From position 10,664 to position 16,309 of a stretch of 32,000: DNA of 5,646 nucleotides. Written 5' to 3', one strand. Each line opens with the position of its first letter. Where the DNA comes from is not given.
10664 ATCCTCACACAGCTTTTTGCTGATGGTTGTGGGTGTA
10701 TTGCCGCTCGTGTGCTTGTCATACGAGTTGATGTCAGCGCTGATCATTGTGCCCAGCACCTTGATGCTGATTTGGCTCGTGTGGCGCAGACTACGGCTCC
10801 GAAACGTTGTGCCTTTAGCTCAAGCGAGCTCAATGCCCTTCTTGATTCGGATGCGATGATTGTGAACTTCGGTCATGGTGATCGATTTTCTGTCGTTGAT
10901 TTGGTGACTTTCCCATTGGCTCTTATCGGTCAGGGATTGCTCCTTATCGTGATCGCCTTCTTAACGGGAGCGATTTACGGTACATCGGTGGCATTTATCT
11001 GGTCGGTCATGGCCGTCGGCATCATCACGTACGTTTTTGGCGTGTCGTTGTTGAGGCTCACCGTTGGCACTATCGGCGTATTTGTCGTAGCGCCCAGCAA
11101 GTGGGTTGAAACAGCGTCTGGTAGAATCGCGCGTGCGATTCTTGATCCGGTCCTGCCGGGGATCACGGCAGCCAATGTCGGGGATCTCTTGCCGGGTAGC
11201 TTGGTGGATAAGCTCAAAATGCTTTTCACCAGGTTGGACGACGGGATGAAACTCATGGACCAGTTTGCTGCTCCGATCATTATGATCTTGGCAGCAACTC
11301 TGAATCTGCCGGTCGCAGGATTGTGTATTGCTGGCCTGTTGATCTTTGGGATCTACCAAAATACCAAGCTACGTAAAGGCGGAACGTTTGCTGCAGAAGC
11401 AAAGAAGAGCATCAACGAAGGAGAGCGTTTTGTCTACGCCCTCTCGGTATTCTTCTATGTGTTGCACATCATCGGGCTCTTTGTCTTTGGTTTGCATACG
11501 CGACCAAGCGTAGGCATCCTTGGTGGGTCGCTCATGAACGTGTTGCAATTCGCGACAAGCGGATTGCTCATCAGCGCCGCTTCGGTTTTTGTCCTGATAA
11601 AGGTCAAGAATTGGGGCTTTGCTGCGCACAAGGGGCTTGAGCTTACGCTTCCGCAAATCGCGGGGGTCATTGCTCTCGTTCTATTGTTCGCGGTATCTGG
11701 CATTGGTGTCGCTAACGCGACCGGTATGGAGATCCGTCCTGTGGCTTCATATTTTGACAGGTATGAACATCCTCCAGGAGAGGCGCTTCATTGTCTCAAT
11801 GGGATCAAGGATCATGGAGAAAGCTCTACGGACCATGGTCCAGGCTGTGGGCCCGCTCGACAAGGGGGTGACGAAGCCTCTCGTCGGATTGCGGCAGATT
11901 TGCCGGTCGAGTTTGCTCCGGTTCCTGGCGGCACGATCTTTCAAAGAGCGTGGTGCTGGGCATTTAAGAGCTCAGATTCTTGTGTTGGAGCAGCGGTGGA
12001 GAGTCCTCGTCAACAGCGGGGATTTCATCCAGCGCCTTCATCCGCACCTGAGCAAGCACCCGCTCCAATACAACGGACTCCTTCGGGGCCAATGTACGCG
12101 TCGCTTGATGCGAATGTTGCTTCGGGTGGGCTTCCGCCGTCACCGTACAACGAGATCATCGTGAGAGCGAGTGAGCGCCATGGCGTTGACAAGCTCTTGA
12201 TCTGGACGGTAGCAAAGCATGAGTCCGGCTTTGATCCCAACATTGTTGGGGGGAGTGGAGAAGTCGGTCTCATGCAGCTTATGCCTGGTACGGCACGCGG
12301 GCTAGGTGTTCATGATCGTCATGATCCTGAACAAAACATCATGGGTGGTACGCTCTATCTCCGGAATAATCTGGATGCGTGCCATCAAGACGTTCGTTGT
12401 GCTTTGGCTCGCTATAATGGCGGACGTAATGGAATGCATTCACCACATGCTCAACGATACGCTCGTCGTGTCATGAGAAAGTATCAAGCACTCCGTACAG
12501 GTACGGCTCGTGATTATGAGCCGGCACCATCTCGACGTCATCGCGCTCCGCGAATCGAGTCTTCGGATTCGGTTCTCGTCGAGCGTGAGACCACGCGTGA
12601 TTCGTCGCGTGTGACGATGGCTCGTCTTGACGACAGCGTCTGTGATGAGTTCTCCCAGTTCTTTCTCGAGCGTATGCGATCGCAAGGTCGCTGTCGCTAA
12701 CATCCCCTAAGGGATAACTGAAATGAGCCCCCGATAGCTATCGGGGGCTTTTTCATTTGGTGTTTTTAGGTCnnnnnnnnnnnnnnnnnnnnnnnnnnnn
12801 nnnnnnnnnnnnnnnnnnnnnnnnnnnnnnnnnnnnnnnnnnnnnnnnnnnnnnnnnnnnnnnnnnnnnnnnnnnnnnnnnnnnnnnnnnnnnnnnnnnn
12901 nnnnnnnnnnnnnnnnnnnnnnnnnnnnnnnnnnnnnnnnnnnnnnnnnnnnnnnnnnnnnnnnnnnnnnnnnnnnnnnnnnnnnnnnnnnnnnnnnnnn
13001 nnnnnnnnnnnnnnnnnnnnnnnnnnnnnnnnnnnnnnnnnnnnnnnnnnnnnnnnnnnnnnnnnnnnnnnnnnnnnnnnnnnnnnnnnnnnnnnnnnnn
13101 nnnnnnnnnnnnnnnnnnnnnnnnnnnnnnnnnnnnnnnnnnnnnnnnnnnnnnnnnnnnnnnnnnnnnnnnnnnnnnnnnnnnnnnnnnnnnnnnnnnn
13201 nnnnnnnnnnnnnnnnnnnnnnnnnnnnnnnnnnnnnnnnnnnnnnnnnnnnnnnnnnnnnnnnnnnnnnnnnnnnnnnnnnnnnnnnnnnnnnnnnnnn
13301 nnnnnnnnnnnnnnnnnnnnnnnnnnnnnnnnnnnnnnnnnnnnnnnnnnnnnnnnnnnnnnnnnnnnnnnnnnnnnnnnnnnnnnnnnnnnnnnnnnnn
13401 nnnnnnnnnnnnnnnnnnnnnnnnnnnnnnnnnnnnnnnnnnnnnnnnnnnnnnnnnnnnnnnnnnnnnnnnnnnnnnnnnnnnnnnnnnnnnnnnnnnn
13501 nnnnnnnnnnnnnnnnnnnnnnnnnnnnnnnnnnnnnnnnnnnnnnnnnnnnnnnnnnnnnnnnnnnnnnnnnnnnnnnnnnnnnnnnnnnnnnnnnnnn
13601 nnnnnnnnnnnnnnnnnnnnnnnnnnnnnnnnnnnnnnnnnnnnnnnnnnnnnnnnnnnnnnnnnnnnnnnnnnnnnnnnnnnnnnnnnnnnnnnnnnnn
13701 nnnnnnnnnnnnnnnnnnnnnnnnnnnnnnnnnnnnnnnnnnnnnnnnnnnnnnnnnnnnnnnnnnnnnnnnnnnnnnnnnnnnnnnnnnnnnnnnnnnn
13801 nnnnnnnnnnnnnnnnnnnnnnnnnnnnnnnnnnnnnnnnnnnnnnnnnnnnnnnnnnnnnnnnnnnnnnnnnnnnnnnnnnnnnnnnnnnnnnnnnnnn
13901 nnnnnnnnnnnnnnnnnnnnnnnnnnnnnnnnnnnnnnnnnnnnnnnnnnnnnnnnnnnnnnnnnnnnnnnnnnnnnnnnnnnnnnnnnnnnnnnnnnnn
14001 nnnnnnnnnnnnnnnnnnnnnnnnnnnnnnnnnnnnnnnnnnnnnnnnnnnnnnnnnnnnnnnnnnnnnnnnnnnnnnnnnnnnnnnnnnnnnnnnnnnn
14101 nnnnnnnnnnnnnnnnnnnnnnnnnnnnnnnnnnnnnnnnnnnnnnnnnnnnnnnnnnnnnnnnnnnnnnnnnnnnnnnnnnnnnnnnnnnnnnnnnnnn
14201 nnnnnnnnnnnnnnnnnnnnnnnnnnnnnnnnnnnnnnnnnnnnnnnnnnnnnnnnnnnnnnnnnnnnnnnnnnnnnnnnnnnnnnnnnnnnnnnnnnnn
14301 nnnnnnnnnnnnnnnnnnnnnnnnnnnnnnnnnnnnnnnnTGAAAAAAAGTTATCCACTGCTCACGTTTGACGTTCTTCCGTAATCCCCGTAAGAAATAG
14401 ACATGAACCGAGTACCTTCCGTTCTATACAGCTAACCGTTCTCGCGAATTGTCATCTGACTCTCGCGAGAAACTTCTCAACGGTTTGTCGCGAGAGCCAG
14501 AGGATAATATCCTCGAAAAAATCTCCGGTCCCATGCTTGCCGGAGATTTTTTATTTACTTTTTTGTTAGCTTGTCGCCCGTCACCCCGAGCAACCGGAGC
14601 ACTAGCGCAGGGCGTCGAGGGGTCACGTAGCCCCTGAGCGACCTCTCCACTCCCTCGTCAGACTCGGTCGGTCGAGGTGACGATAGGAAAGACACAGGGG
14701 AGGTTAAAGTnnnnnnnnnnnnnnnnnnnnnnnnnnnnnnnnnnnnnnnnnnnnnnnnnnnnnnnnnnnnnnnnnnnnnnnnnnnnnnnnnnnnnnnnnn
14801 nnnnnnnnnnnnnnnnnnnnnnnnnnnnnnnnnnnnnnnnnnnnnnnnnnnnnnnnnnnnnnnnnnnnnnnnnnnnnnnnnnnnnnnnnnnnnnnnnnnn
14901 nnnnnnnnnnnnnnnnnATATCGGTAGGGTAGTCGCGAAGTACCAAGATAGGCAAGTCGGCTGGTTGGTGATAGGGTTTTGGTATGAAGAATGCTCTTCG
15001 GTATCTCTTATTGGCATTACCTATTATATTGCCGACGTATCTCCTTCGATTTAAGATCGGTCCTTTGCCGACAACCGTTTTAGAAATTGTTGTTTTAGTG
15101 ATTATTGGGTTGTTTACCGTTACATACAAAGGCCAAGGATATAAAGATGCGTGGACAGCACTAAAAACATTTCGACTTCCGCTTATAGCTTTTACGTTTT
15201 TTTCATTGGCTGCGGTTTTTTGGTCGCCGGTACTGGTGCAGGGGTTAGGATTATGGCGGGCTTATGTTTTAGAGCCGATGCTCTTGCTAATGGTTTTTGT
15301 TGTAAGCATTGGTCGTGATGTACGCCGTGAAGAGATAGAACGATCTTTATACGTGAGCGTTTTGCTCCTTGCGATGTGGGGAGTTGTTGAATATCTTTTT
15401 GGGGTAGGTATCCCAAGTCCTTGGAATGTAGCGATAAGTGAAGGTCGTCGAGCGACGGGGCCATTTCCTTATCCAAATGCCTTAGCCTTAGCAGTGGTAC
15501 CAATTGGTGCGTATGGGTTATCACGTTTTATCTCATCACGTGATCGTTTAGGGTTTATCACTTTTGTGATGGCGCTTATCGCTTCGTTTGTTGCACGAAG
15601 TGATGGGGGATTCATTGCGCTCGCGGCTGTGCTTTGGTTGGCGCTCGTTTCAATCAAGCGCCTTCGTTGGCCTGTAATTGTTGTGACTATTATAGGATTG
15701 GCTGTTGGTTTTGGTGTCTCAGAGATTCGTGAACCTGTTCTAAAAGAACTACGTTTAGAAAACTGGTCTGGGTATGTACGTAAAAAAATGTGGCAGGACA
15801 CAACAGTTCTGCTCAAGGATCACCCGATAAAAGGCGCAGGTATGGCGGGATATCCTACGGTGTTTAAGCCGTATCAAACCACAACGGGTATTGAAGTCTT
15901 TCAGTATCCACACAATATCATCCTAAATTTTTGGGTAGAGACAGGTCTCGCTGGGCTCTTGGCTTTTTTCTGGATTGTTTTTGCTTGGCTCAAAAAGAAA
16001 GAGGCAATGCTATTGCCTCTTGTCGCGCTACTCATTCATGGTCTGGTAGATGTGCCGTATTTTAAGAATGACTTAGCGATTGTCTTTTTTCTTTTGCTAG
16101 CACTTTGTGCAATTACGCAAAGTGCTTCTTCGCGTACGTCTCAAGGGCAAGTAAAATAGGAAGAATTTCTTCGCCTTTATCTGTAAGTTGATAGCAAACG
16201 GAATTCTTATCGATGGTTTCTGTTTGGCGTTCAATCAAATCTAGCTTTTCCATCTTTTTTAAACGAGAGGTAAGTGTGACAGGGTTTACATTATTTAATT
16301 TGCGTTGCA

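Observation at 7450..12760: A 5.3-kb GC-rich island of secreted and cell-wall-active genes lies directly beside the pilin array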

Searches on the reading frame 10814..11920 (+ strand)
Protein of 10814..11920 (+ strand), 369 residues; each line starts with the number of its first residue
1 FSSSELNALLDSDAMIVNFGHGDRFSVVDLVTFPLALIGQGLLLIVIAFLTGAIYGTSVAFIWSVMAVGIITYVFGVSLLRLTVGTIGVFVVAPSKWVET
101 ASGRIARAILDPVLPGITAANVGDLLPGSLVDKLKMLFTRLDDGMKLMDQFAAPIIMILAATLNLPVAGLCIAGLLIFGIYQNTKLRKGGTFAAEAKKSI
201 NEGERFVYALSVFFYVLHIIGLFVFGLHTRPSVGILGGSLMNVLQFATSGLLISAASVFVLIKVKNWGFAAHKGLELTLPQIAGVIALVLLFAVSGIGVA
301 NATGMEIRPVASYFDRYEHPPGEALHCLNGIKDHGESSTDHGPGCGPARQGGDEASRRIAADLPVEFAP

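Call 32: search_protein_representatives(protein=window:10814-11920:+)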
Query: 369 residues. Proteins with E-value up to 0.001 (for the whole library): 6; up to 1e-10: 6; up to 1e-30: 6. The best 6 are listed.
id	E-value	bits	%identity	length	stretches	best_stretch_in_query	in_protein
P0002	1.3e-214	728.4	89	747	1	1-369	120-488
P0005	2.0e-67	244.2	36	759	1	7-369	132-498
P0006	4.6e-58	213.4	33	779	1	5-365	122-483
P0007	1.0e-53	199.1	35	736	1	7-369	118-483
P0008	2.9e-45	171.3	33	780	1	12-367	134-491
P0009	6.5e-33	130.7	31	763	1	14-367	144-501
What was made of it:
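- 10454..12700 (+): Gene for a 748-aa protein. It has an N-terminal polytopic membrane domain (about 9-11 hydrophobic helices, residues 1-425), a Cys-rich juxtamembrane motif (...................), a Pro-rich linker, an SLT lytic-transglycosylase domain (residues about 560-680) and a conserved C-terminal Cys motif (…GRCR). In the window, indels at 10677 and 10813 garble about 45 residues. The N-terminal domain has only six clusters in 1.84 billion representatives (call 32).
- Tried and rejected: The exhaustive HMMER search with the membrane domain returned six clusters, all from the same locus type (call 32).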

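Call 34: find_encoding_contigs(protein=P0005, flank=10000, max_places=4)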
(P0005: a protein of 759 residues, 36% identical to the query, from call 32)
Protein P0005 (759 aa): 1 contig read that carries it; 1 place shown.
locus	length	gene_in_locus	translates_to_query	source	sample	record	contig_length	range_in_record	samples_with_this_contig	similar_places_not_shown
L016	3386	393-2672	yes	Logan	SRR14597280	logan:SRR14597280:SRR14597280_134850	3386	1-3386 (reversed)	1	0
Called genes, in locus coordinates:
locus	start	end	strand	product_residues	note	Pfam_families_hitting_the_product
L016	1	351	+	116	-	?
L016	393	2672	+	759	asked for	PF01464:SLT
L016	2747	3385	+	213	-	?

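Call 36: find_encoding_contigs(protein=P0006, flank=10000, max_places=4)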
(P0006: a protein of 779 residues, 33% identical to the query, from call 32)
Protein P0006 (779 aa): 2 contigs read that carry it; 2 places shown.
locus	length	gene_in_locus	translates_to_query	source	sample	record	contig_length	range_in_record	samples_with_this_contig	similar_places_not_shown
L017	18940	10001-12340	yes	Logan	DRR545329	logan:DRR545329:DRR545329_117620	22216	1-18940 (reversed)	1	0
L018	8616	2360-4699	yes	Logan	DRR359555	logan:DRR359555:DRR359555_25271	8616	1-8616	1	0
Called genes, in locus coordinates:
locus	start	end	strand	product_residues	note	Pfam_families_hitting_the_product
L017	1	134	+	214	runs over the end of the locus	-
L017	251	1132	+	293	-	PF00483:NTP_transferase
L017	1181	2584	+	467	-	PF01547:SBP_bac_1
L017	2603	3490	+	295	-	PF18895:T4SS_pilin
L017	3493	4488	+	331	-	PF18895:T4SS_pilin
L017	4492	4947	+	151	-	PF18895:T4SS_pilin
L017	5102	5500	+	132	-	PF18895:T4SS_pilin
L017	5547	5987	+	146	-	PF18895:T4SS_pilin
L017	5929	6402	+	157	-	PF18895:T4SS_pilin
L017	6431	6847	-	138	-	PF04480:DUF559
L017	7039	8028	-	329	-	-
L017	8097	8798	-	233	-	-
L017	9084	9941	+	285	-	-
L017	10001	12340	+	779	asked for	PF01464:SLT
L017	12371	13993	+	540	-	-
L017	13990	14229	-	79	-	-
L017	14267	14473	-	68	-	-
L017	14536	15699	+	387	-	PF04932:Wzy_C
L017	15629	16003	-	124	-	PF01035:DNA_binding_1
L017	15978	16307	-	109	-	PF01638:HxlR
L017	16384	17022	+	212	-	PF00881:Nitroreductase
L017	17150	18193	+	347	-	PF28505:DUF1699_N (weak)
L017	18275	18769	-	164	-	PF00293:NUDIX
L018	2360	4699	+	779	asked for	PF01464:SLT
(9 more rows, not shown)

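Call 37: find_encoding_contigs(protein=P0007, flank=10000, max_places=4)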
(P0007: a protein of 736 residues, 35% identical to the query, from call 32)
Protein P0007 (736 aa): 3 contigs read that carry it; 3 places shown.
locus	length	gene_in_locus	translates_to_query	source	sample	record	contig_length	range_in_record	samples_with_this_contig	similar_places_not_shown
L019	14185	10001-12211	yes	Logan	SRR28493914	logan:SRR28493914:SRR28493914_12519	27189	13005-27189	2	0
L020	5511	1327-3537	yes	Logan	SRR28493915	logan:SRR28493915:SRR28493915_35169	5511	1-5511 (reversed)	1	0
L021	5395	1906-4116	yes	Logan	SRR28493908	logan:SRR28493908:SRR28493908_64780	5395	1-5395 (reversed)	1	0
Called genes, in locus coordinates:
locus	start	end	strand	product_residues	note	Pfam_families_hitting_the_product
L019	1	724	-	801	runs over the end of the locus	PF01565:FAD_binding_4, PF04030:ALO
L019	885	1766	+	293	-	PF00483:NTP_transferase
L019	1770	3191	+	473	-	PF13416:SBP_bac_8, PF01547:SBP_bac_1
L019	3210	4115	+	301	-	PF18895:T4SS_pilin (weak)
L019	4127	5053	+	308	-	PF18895:T4SS_pilin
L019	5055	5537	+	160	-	PF18895:T4SS_pilin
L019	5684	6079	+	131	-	PF18895:T4SS_pilin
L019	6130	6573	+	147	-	PF18895:T4SS_pilin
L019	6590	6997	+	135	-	PF18895:T4SS_pilin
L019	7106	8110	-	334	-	-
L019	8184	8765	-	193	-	-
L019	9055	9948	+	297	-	-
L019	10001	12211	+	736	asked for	PF01464:SLT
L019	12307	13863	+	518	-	-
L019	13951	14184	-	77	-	?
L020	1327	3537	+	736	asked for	PF01464:SLT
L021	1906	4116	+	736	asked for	PF01464:SLT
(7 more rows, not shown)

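Call 38: find_encoding_contigs(protein=P0008, flank=10000, max_places=4)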
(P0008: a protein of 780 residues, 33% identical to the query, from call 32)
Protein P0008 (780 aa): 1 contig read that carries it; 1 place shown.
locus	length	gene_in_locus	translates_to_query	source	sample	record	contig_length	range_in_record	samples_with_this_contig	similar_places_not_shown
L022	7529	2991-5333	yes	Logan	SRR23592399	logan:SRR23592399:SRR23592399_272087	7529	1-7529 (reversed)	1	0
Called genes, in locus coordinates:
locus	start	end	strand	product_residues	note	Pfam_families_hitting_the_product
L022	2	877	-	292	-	?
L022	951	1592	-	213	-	-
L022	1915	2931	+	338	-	PF01476:LysM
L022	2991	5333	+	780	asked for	PF01464:SLT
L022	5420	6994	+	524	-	-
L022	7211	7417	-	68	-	-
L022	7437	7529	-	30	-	?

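Call 39: find_encoding_contigs(protein=P0009, flank=10000, max_places=4)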
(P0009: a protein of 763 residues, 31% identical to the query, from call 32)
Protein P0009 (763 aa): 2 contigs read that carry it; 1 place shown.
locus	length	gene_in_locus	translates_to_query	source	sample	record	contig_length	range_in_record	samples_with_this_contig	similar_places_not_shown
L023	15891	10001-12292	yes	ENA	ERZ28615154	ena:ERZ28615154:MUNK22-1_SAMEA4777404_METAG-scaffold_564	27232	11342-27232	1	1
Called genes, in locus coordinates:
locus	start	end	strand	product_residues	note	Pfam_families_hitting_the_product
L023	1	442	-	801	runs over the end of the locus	PF01565:FAD_binding_4, PF04030:ALO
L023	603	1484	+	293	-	PF00483:NTP_transferase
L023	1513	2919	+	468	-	PF01547:SBP_bac_1 (weak), PF13416:SBP_bac_8, PF01547:SBP_bac_1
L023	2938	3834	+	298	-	PF18895:T4SS_pilin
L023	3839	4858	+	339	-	PF18895:T4SS_pilin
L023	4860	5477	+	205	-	PF18895:T4SS_pilin (weak)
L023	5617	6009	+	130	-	PF18895:T4SS_pilin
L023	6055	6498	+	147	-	PF18895:T4SS_pilin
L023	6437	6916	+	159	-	PF18895:T4SS_pilin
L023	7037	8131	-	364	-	-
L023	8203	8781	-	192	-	-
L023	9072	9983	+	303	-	-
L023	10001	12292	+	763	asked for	PF01464:SLT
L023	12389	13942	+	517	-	-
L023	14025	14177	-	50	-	-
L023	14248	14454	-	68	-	-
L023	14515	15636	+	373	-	PF04932:Wzy_C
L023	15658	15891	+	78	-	?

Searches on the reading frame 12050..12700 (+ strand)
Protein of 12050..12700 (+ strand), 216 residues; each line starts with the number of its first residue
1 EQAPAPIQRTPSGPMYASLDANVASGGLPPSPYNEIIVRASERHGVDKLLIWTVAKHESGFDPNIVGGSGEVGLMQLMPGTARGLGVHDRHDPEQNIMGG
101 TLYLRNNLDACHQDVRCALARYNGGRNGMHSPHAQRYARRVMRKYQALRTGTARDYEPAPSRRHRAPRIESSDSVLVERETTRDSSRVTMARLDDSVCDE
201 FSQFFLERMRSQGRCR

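Call 68: search_solved_structures(query=window:12050-12700:+, max_evalue=0.001, show_alignments=2)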
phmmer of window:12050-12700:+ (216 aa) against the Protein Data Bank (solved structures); distinct sequences matched with E-value up to 0.001: 28.
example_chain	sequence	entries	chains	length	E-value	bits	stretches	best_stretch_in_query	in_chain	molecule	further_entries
9b45_a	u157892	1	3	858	9.1e-18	68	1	29-142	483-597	gp41 Tape measure protein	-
9vi7_A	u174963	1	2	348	1.6e-07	34.5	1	33-127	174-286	lytic transglycosylase c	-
5aa4_A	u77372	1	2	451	7.4e-06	29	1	40-138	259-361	MEMBRANE-BOUND LYTIC MUREIN TRANSGLYCOSYLASE F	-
5a5x_B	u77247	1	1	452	7.4e-06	29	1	40-138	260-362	MEMBRANE-BOUND LYTIC MUREIN TRANSGLYCOSYLASE F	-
5aa4_B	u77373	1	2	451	7.6e-06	29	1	40-138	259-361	MEMBRANE-BOUND LYTIC MUREIN TRANSGLYCOSYLASE F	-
5a5x_A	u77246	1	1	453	7.6e-06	29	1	40-138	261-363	MEMBRANE-BOUND LYTIC MUREIN TRANSGLYCOSYLASE F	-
5aa3_A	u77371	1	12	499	8.8e-06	28.8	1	40-138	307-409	MEMBRANE-BOUND LYTIC MUREIN TRANSGLYCOSYLASE F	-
5aa2_B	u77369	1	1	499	8.9e-06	28.8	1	40-138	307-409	MEMBRANE-BOUND LYTIC MUREIN TRANSGLYCOSYLASE F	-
5aa2_A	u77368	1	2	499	8.9e-06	28.8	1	40-138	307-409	MEMBRANE-BOUND LYTIC MUREIN TRANSGLYCOSYLASE F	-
5aa1_A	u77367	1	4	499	9e-06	28.8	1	40-138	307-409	MEMBRANE-BOUND LYTIC MUREIN TRANSGLYCOSYLASE F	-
5aa2_D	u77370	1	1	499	9.1e-06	28.7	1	40-138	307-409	MEMBRANE-BOUND LYTIC MUREIN TRANSGLYCOSYLASE F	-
4oz9_A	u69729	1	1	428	1e-05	28.6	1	43-138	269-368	Membrane-bound lytic murein transglycosylase F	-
4oyv_A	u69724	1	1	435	1.1e-05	28.5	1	43-138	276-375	Membrane-bound lytic murein transglycosylase F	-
4owd_A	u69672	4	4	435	1.1e-05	28.5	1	43-138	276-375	Membrane-bound lytic murein transglycosylase F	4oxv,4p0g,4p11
6yt5_G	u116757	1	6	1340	0.00024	24.1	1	30-139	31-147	Peptidoglycan transglycosylase gp16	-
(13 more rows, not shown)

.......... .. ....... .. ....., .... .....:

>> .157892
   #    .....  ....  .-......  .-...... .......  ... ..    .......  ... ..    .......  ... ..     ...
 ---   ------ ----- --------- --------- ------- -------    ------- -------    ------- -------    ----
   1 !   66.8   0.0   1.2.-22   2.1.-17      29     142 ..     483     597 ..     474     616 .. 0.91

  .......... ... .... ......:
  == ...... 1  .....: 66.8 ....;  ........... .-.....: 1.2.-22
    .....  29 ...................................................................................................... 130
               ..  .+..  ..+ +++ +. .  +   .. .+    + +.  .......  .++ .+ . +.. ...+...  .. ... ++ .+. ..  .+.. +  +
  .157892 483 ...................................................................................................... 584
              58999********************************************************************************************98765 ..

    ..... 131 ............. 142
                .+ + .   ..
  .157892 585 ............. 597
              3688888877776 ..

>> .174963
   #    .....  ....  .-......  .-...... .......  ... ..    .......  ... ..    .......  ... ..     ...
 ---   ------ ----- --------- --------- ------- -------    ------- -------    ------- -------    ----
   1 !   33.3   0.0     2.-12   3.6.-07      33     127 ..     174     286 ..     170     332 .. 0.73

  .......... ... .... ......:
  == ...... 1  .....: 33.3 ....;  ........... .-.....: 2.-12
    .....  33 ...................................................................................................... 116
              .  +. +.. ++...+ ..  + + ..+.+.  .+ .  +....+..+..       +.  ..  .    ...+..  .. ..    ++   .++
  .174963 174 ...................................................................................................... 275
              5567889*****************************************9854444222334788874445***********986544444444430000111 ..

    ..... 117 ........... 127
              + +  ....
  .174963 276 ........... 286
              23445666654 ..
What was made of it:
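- On Family-1 lytic transglycosylase (Pfam SLT, PF01464): The Glu aligns with that of 9b45 gp41 (call 68).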

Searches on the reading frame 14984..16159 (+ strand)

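Call 8: search_protein_families(library=pfam, proteins=[window:14984-16159:+], max_evalue=0.01)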
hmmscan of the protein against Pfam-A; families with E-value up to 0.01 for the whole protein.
window:14984-16159:+ (391 aa): 1 family
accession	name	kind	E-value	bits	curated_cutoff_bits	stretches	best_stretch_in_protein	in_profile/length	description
PF04932.20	Wzy_C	-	6.5e-18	65.4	31.7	1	193-329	2-149/149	O-Antigen ligase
